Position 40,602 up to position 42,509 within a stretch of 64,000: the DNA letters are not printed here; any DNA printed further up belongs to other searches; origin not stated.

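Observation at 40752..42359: Divergent TrpD / glycosyltransferase-family-3-like protein with degenerate catalytic motifs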

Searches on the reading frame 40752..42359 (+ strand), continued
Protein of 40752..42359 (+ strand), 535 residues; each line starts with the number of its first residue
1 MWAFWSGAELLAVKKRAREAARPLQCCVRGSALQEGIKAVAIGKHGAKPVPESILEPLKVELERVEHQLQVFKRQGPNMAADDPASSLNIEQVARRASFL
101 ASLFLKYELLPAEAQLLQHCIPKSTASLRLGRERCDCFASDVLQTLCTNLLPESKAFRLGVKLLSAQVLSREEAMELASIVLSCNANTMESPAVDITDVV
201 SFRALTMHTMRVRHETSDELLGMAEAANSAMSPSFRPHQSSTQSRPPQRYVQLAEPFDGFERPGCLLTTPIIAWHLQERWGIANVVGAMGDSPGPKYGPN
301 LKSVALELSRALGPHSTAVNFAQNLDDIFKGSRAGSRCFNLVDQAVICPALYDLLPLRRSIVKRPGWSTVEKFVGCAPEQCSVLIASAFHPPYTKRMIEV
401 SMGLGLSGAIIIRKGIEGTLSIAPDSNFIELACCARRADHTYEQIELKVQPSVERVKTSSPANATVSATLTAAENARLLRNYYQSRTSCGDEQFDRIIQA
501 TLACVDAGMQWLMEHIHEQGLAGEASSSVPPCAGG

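Call 28: find_related_loci(query=A3, collection=genome_contigs, flank=6000)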
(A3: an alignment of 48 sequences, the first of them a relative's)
Query A3 (428 aa) in genome_contigs; peptide patterns used: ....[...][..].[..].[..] (x = any residue, [..] = any of these).
199 stretches matched a pattern; 194 encode a relative of the query (tblastn E <= 1e-3); the best 80 are kept; 80 distinct loci.
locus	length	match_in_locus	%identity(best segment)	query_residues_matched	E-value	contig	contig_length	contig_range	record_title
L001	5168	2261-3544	100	1-428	0e+0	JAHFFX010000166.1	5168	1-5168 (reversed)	MAG: Candidatus Omnitrophota bacterium isolate nzgw301 NODE_63894_length_5169_cov_2.878566, whole genome shotgun sequenc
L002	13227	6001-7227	57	10-418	2e-157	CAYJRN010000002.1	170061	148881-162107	MAG TPA_asm: uncultured Planctomycetales bacterium isolate ERP125453_co1_226 genome assembly, contig: NODE_25_length_170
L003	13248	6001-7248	57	1-418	2e-156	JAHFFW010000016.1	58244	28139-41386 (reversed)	MAG: Candidatus Omnitrophota bacterium isolate nzgw300 NODE_124_length_58245_cov_6.665250, whole genome shotgun sequence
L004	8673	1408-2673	53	1-421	6e-151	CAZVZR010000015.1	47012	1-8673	MAG TPA_asm: uncultured Planctomycetales bacterium isolate SRP193066_co2_435 genome assembly, contig: NODE_288_length_47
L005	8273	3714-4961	54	3-418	6e-148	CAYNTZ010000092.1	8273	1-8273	MAG TPA_asm: uncultured Planctomycetales bacterium isolate SRP150892_co1_50 genome assembly, contig: NODE_9282_length_82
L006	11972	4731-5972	54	3-418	3e-146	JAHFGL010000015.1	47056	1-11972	MAG: Candidatus Omnitrophota bacterium isolate nzgw314 NODE_797_length_47057_cov_4.354312, whole genome shotgun sequence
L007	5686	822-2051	53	9-418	3e-146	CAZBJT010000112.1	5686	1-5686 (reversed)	MAG TPA_asm: uncultured Planctomycetales bacterium isolate binchicken_co54_492 genome assembly, contig: NODE_26664_lengt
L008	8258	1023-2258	55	6-417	8e-144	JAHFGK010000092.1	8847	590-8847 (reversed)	MAG: Candidatus Omnitrophota bacterium isolate nzgw313 NODE_13217_length_8848_cov_3.963103, whole genome shotgun sequenc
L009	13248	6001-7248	51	1-416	8e-143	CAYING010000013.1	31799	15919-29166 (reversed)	MAG TPA_asm: uncultured Planctomycetales bacterium isolate ERP119705_co25_670 genome assembly, contig: NODE_667_length_3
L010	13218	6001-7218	52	10-415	2e-142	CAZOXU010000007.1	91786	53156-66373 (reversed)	MAG TPA_asm: uncultured Planctomycetales bacterium isolate SRP278252_co2_25 genome assembly, contig: NODE_334_length_917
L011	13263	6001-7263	53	1-420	1e-142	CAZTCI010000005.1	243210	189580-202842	MAG TPA_asm: uncultured Planctomycetales bacterium isolate binchicken_co185_276 genome assembly, contig: NODE_49_length_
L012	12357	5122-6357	52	8-418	3e-142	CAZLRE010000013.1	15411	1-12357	MAG TPA_asm: uncultured Planctomycetales bacterium isolate binchicken_co16_163 genome assembly, contig: NODE_6450_length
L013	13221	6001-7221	53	12-418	7e-141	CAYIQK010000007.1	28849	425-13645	MAG TPA_asm: uncultured Planctomycetales bacterium isolate ERP119705_co25_244 genome assembly, contig: NODE_805_length_2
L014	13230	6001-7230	52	3-416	6e-140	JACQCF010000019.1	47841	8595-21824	MAG: Candidatus Omnitrophota bacterium isolate NC_groundwater_961_Pr1_S-0.2um_46_24 Montesol18-Sp2_coassembly_scaffold_8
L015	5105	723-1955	51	1-415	9e-141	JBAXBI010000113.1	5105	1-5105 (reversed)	MAG: Candidatus Omnitrophota bacterium isolate ELA163 MAG163_113, whole genome shotgun sequence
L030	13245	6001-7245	49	1-419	4e-133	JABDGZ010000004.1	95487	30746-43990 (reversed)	MAG: Candidatus Omnitrophota bacterium isolate BWOrgControl_Nextera71_MAG1 3300021028.a:Ga0206863_1005, whole genome sho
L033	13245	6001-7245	53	3-418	5e-131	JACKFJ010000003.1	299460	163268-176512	MAG: Candidatus Omnitrophota bacterium isolate HK-STAS-OMNI-2 HK-STAS-OMNI-2_3, whole genome shotgun sequence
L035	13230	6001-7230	50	1-418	2e-130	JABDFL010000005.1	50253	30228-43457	MAG: Candidatus Omnitrophota bacterium isolate BWOrgControl_Nextera26_MAG2 3300020977.a:Ga0206818_1035, whole genome sho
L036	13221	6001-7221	51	10-416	8e-138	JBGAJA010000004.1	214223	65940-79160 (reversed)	MAG: Candidatus Omnitrophota bacterium isolate MAG_AAO_H125.54 AAOH125-54_opera_contig_294, whole genome shotgun sequenc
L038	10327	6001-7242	49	11-424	3e-129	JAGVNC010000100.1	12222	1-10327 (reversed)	MAG: Candidatus Omnitrophota bacterium isolate DeMMO3_17 c_000000026879, whole genome shotgun sequence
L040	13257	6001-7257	51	1-415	4e-129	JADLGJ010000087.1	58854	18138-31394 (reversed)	MAG: Candidatus Omnitrophota bacterium isolate SJ432 c_000001364329, whole genome shotgun sequence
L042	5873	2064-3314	49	6-421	8e-129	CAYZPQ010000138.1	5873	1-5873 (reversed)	MAG TPA_asm: uncultured Planctomycetales bacterium isolate SRP219642_co4_193 genome assembly, contig: NODE_23255_length_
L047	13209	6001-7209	48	8-418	3e-127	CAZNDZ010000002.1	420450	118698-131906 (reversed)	MAG TPA_asm: uncultured Planctomycetales bacterium isolate SRP219642_co4_309 genome assembly, contig: NODE_5_length_4204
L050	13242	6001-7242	48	1-415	4e-124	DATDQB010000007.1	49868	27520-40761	MAG TPA_asm: Candidatus Omnitrophota bacterium isolate SMAG_U7936 k141_2956375, whole genome shotgun sequence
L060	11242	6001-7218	41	11-416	5e-98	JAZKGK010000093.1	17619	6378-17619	MAG: Bacteroidota bacterium isolate DC_RB_04_SPN110320-bin044_1 DCRB04SPN_B044_1_000000000093, whole genome shotgun sequ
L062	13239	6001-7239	40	9-421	5e-97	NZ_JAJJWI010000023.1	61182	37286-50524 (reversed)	Pontibacter silvestris strain XAAS-R86T Scaffold23, whole genome shotgun sequence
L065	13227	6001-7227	41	8-416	1e-91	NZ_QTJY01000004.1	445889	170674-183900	Larkinella soli strain MIMbqt9 contig4, whole genome shotgun sequence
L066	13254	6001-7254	39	1-418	2e-91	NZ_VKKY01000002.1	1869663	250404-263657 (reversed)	Rufibacter hautae strain NBS58-1 NODE_2, whole genome shotgun sequence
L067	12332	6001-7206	40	16-417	2e-91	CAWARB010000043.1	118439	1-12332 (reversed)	MAG: uncultured Cytophagales bacterium isolate MFD02581.bin.2.133 genome assembly, contig: contig_88764, whole genome sh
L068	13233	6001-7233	40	8-418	5e-91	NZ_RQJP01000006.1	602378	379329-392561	Larkinella knui strain KCTC42998 NODE_6_length_602378_cov_44.319516, whole genome shotgun sequence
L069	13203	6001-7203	40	16-416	2e-90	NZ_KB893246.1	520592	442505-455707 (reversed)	Spirosoma luteum DSM 19990 B156DRAFT_scaffold_1.2, whole genome shotgun sequence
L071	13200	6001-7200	39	15-418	3e-90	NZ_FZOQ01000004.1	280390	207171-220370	Pontibacter ummariensis strain NKM1, whole genome shotgun sequence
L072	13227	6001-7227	39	8-416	6e-90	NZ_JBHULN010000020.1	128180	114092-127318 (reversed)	Spirosoma soli strain KCTC 42805 spades_K_17_127_20, whole genome shotgun sequence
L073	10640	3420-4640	40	11-417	1e-89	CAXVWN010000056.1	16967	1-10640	MAG: Spirosoma sp. isolate coassembly-bin324 genome assembly, contig: k141_4368430, whole genome shotgun sequence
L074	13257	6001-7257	39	7-425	6e-90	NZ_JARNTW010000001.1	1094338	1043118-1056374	Runella sp. MFBS21 spades_K_17_127_1, whole genome shotgun sequence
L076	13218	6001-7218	39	10-419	2e-89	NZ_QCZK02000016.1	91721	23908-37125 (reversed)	Botryobacter ruber strain SYSU D60016 SYSU_D60016_Contig16, whole genome shotgun sequence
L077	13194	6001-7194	48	10-417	7e-121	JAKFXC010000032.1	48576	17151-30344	MAG: Candidatus Omnitrophota bacterium isolate ND2_Bin_17 ND2_0000052, whole genome shotgun sequence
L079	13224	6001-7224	40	10-418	3e-89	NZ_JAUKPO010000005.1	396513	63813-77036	Rhodocytophaga aerolata strain KACC 12507 NODE_5_length_396513_cov_87.103348, whole genome shotgun sequence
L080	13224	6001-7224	40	10-417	6e-89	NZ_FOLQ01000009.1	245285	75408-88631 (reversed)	Spirosoma endophyticum strain DSM 26130, whole genome shotgun sequence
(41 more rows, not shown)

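Call 34: search_protein_families(library=pfam, proteins=[L077:3530-4924:-, L050:4665-5648:-, L030:2821-3549:-, L038:7251-7619:+, L036:1582-2361:-, L007:4662-5561:+, L042:3692-4660:+, L040:8623-9012:+, L013:9988-11709:+, L038:9430-10200:+], max_evalue=0.001)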
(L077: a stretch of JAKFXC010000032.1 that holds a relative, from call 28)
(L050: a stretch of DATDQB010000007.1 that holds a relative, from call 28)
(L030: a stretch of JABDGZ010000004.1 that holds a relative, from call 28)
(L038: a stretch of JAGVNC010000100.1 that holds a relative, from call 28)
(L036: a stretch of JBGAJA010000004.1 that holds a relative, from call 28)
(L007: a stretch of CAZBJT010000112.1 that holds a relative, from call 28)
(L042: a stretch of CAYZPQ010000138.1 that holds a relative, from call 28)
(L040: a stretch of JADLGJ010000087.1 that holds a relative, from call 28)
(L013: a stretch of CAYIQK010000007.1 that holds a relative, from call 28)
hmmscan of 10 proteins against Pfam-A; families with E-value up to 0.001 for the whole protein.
L077:3530-4924:- (464 aa): 5 families
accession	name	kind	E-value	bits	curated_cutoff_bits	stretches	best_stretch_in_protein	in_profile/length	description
PF07992.20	Pyr_redox_2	-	3.1e-46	158.6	26.1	1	4-307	1-277/291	Pyridine nucleotide-disulphide oxidoreductase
PF02852.28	Pyr_redox_dim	-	2.4e-26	92.5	25.3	1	341-449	1-109/110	Pyridine nucleotide-disulphide oxidoreductase, dimerisation domain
PF00070.33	Pyr_redox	-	2.9e-11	44.2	22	1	171-244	2-79/82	Pyridine nucleotide-disulphide oxidoreductase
PF13738.12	Pyr_redox_3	-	7.8e-06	25.8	30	1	123-304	117-305/305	Pyridine nucleotide-disulphide oxidoreductase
PF13434.12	Lys_Orn_oxgnase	-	0.00087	19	21.3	0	122-187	139-207/339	L-lysine 6-monooxygenase/L-ornithine 5-monooxygenase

L050:4665-5648:- (327 aa): 4 families
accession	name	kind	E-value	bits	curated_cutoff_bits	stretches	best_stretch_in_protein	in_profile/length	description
PF01207.24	Dus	-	1.5e-83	281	20.4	1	15-316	2-306/311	Dihydrouridine synthase (Dus)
PF00977.27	His_biosynth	-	4.1e-08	33.4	23.6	1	152-239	31-117/228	Histidine biosynthesis protein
PF03060.21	NMO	-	3.9e-06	26.9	28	1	135-226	127-224/331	Nitronate monooxygenase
PF01180.27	DHO_dh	-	0.0004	20.1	27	0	189-242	232-288/291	Dihydroorotate dehydrogenase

L030:2821-3549:- (242 aa): 3 families
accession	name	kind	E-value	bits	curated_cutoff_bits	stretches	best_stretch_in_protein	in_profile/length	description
PF00005.33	ABC_tran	-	1.5e-33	116.7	25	1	23-167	1-137/137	ABC transporter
PF13304.12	AAA_21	-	3.5e-08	34.3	27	0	138-196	237-298/304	AAA domain, putative AbiEii toxin, Type IV TA system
PF13476.12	AAA_23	-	0.00046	21.3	27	1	8-54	2-40/201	AAA domain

L038:7251-7619:+ (122 aa): 1 family
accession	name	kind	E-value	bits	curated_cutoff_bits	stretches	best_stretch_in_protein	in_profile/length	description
PF04241.20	DUF423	-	4.3e-30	104.2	25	1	19-105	1-86/86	Protein of unknown function (DUF423)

L036:1582-2361:- (259 aa): 1 family
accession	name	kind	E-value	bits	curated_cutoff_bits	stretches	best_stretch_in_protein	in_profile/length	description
PF01061.29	ABC2_membrane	-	2.1e-19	70.3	26.9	1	11-221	3-210/211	ABC-2 type transporter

L007:4662-5561:+ (299 aa): 1 family
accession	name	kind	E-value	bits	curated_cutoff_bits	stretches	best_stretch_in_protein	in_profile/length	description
PF10137.14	CAP12-PCTIR_TIR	-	9.5e-12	45.4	24.7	1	155-270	7-118/119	CAP12/Pycsar effector protein, TIR domain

L042:3692-4660:+ (322 aa): 3 families
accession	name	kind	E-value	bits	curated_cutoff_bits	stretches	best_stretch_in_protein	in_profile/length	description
PF01435.24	Peptidase_M48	-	3.8e-39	134.9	20.3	1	71-319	4-184/186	Peptidase family M48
PF05569.17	Peptidase_M56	-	0.00016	21.4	31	1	108-159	172-223/296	BlaR1 peptidase M56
PF13202.12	EF-hand_5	-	0.00022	21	25.9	1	265-284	1-21/25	EF hand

L040:8623-9012:+ (129 aa): 2 families
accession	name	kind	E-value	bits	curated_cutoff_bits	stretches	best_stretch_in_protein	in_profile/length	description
PF07963.17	N_methyl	-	5.6e-09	35.6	21.2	1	1-27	1-27/27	Prokaryotic N-terminal methylation motif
PF16732.10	ComP_DUS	-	3.3e-06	28.3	27.3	1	36-114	9-80/87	Type IV minor pilin ComP, DNA uptake sequence receptor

L013:9988-11709:+ (573 aa): 6 families
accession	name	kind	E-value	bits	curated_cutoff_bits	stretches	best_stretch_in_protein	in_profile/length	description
PF18911.6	PKD_4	-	6.1e-120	392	27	6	476-559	1-84/85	PKD domain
PF00801.26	PKD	-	1.7e-68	227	23.5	5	492-554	14-76/80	PKD domain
PF21027.3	Sde0182_C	-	1.8e-13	51.3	27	0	496-514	3-21/83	Cellulose-binding protein Sde0182, C-terminal domain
PF22352.2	K319L-like_PKD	-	2.8e-08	34.1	27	0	402-460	7-72/84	K319L-like, PKD domain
PF08329.16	ChitinaseA_N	-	1.9e-05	24.7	21.2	0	164-206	66-105/133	Chitinase A, N-terminal domain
PF16820.11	PKD_3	-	0.00054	20.2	26.3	0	67-102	31-66/68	PKD-like domain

L038:9430-10200:+ (256 aa): 1 family
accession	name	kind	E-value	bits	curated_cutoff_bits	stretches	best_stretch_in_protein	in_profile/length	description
PF06764.17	DUF1223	-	1.1e-54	186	30.7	1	39-239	1-202/202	Protein of unknown function (DUF1223)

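Call 35: search_protein_families(library=pfam, proteins=[L003:7628-8371:+, L072:7447-8670:+, L060:2558-3997:-, L003:8380-9675:+, L035:2009-3298:-, L033:2455-3156:-, L047:27-299:+, L047:9829-11646:+, L003:5932-7263:+, L062:6001-7239:+], max_evalue=0.001)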
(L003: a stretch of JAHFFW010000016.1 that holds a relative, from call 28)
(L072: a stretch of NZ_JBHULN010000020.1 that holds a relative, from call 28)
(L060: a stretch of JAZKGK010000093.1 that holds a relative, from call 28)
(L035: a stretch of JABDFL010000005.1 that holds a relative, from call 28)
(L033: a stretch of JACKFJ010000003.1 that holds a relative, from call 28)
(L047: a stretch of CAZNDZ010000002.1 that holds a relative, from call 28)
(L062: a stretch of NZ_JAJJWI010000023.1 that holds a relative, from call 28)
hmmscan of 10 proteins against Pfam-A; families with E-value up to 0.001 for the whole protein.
L003:7628-8371:+ (247 aa): 0 families

L072:7447-8670:+ (407 aa): 9 families
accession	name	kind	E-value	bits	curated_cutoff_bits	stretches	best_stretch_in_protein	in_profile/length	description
PF01266.30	DAO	-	1.4e-59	202.8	27.9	1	12-401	1-352/353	FAD dependent oxidoreductase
PF07992.20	Pyr_redox_2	-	6.6e-08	32.8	26.1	1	12-61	2-49/291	Pyridine nucleotide-disulphide oxidoreductase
PF05834.18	Lycopene_cycl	-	6.1e-07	29.3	23.4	1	12-48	1-37/380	Lycopene cyclase protein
PF13738.12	Pyr_redox_3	-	1e-05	25.4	30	0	159-213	82-136/305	Pyridine nucleotide-disulphide oxidoreductase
PF06039.21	Mqo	-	2.8e-05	23.3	27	0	11-63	3-57/489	Malate:quinone oxidoreductase (Mqo)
PF13450.12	NAD_binding_8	-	6.8e-05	23.5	21.9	1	15-47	1-31/68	NAD(P)-binding Rossmann-like domain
PF03486.20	HI0933_like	-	0.00017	21.6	50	0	12-49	2-37/244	HI0933-like protein Rossmann domain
PF00890.30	FAD_binding_2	-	0.00018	21.3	20.4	1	12-47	1-34/414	FAD binding domain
PF01946.23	Thi4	-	0.00041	20.1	26.2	1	10-44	17-50/235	Thi4 family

L060:2558-3997:- (479 aa): 1 family
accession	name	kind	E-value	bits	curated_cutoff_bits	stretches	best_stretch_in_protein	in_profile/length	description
PF13372.12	Alginate_exp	-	1.5e-12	47.4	25.2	1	43-173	4-129/395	Alginate export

L003:8380-9675:+ (431 aa): 2 families
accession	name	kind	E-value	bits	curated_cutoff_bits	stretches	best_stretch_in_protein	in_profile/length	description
PF00919.26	UPF0004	-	8e-23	80.8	27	1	6-100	2-98/98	Uncharacterized protein family UPF0004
PF04055.27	Radical_SAM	-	9.4e-23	81.6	29.5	1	149-314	2-163/166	Radical SAM superfamily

L035:2009-3298:- (429 aa): 1 family
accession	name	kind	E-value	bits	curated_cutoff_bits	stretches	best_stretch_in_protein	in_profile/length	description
PF08886.16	GshA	-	1.7e-122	409.3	25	1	18-421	4-402/402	Glutamate-cysteine ligase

L033:2455-3156:- (233 aa): 1 family
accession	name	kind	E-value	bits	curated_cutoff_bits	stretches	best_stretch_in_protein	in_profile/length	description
PF00174.25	Oxidored_molyb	-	2e-40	138.6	24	1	65-211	2-169/169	Oxidoreductase molybdopterin binding domain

L047:27-299:+ (90 aa): 1 family
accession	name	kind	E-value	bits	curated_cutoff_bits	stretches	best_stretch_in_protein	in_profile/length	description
PF01722.23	BolA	-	5.5e-24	84.7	25.7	1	17-86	1-71/76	BolA-like protein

L047:9829-11646:+ (605 aa): 1 family
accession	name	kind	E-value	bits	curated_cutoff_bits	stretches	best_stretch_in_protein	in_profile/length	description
PF02517.21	Rce1-like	-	1.6e-11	44.7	22.4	1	413-505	4-93/93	Type II CAAX prenyl endopeptidase Rce1-like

L003:5932-7263:+ (443 aa): 1 family
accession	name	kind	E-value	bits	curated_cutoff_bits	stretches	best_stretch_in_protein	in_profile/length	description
PF02885.22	Glycos_trans_3N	-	7.1e-07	29.3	26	0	47-89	9-51/63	Glycosyl transferase family, helical bundle domain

L062:6001-7239:+ (413 aa): 1 family
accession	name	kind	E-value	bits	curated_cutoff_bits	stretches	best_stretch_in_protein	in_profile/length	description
PF02885.22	Glycos_trans_3N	-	0.00061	19.9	26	0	21-60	12-51/63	Glycosyl transferase family, helical bundle domain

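Call 37: find_homologous_proteins(query=A2, max_evalue=0.001)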
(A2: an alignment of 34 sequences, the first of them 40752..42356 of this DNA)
Query A2 (34 sequences) (535 aa, profile of the alignment): 34 proteins with E <= 0.001 among 8000 candidates.
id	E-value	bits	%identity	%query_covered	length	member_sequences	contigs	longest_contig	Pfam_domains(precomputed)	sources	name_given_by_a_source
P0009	3.1e-169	582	32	90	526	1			-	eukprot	eukprot:TRINITY_DN4542_c0_g1_i3.p1 TRINITY_DN4542_c0_g1~~TRINITY_DN4542_c0_g1_i3.p1 ORF type:complet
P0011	1.9e-165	569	31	90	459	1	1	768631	-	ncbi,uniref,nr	ncbi:hypothetical protein JKP88DRAFT_331208 [Tribonema minus]|uniref:Uncharacterized protein n=1 Tax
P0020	5.0e-164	565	30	93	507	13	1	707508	-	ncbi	ncbi:unnamed protein product [Ectocarpus sp. 6 AP-2014]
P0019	2.1e-163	562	29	91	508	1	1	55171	-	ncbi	ncbi:unnamed protein product [Scytosiphon promiscuus]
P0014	3.0e-163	562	30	93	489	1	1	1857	-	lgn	-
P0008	1.4e-162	560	31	91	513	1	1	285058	-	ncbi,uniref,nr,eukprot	ncbi:hypothetical protein BWQ96_05676 [Gracilariopsis chorda]|uniref:Uncharacterized protein n=1 Tax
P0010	9.5e-162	557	32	91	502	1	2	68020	-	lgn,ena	-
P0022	1.5e-161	556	32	90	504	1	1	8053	-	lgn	-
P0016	1.0e-160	554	31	90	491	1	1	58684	-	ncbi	ncbi:unnamed protein product [Chrysoparadoxa australica]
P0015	7.7e-159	547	32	90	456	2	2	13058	-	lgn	-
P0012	3.3e-158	545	34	90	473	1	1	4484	-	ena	-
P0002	8.7e-155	534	63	97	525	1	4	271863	-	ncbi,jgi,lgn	jgi:anthranilate phosphoribosyltransferase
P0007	1.7e-154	533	33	90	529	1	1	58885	-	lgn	-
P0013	9.0e-154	531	32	90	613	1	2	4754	-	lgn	-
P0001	9.0e-154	531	100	100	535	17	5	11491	-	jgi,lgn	jgi:anthranilate phosphoribosyltransferase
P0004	2.9e-142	493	45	94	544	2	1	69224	PF02885.23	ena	-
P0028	3.8e-139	482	32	91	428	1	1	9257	PF02885.23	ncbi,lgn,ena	-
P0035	5.1e-139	482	27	90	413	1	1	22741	PF02885.23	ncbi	-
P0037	7.6e-132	458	27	86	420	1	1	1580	PF02885.23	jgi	-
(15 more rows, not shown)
